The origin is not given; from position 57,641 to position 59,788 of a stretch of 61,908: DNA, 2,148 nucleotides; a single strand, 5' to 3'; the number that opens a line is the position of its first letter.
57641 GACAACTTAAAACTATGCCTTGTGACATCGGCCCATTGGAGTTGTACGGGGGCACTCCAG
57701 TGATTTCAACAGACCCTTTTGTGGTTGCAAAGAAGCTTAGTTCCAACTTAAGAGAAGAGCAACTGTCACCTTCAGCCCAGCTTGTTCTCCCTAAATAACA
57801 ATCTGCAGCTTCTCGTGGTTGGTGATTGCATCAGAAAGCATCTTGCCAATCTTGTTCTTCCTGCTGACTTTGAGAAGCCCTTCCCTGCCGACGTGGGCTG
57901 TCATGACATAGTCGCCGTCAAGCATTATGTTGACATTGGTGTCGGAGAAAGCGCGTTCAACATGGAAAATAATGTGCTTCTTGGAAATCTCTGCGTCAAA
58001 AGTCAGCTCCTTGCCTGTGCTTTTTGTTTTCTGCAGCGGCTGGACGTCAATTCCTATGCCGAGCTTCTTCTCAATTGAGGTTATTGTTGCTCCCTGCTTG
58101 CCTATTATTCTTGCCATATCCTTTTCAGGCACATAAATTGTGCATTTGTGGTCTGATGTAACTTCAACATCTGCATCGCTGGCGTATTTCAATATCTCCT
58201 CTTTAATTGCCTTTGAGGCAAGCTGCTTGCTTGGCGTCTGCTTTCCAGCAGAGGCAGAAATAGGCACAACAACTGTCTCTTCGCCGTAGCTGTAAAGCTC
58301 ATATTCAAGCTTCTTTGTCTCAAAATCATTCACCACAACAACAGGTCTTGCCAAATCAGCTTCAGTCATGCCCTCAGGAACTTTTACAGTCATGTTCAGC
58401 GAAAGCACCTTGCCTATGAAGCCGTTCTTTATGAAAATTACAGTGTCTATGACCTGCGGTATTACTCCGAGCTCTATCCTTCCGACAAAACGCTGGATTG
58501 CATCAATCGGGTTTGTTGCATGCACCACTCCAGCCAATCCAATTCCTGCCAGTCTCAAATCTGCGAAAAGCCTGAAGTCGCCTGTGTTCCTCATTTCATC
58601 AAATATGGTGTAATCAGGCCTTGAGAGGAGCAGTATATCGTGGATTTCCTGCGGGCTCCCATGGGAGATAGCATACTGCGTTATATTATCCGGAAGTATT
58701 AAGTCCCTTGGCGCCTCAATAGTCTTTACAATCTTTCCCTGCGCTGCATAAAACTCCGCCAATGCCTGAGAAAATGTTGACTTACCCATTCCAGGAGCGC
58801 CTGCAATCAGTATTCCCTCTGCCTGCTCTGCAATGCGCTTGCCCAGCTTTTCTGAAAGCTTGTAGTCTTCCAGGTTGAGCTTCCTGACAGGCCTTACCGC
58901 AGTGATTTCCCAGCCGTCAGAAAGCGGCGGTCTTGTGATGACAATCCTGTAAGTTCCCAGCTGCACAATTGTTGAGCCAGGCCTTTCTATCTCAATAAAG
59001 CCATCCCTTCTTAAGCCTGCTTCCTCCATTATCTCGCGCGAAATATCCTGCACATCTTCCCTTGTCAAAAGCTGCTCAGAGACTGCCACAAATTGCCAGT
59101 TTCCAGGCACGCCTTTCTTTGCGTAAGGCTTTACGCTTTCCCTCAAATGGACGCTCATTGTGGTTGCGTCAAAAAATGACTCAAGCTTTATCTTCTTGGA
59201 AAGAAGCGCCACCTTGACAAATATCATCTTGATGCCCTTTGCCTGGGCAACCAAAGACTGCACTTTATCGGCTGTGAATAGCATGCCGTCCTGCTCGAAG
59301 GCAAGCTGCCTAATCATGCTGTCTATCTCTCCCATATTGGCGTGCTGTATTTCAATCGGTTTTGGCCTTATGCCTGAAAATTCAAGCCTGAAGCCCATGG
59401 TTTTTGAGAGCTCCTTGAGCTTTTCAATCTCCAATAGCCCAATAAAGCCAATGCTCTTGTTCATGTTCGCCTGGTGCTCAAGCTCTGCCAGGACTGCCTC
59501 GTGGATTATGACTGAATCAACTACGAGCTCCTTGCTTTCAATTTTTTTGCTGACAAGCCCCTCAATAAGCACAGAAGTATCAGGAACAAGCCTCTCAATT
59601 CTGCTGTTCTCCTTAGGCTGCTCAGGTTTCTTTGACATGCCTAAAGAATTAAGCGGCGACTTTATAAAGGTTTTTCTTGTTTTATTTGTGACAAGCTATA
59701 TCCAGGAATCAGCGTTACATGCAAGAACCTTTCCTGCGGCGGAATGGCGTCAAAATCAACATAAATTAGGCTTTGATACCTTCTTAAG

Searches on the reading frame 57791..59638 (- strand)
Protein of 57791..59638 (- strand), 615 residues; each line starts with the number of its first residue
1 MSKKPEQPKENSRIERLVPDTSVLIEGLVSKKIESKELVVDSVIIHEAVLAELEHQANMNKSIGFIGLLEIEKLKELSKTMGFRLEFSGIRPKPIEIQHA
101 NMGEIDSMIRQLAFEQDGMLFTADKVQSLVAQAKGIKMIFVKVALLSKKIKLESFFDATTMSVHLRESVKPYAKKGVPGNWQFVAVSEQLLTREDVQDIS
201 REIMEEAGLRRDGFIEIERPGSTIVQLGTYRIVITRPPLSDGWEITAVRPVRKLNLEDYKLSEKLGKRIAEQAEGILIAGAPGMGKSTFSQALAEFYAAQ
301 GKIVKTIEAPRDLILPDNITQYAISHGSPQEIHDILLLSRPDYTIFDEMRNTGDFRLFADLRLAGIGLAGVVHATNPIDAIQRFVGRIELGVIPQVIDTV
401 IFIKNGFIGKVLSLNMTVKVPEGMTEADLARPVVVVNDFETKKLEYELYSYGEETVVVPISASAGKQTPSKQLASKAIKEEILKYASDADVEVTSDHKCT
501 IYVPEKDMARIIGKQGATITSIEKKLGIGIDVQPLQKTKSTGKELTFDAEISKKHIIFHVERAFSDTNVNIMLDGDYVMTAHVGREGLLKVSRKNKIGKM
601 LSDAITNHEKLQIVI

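Call 44: search_protein_families(library=pfam, max_evalue=0.00001, proteins=[window:57791-59638:-])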
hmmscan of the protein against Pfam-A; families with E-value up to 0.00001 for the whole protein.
window:57791-59638:- (615 aa): 4 families
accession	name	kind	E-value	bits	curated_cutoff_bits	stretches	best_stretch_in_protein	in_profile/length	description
PF07650.23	KH_2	-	1.9e-06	28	22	1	476-527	4-55/78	KH domain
PF00013.35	KH_1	-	2e-06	27.9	21.5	1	499-537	2-39/66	KH domain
PF13083.13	KH_KhpA-B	-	3.9e-06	27.1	32.1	0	480-522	9-54/73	KhpA/KhpB, KH domain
PF01850.27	PIN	-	9.3e-06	26.7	23.6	0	18-131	2-118/120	PIN domain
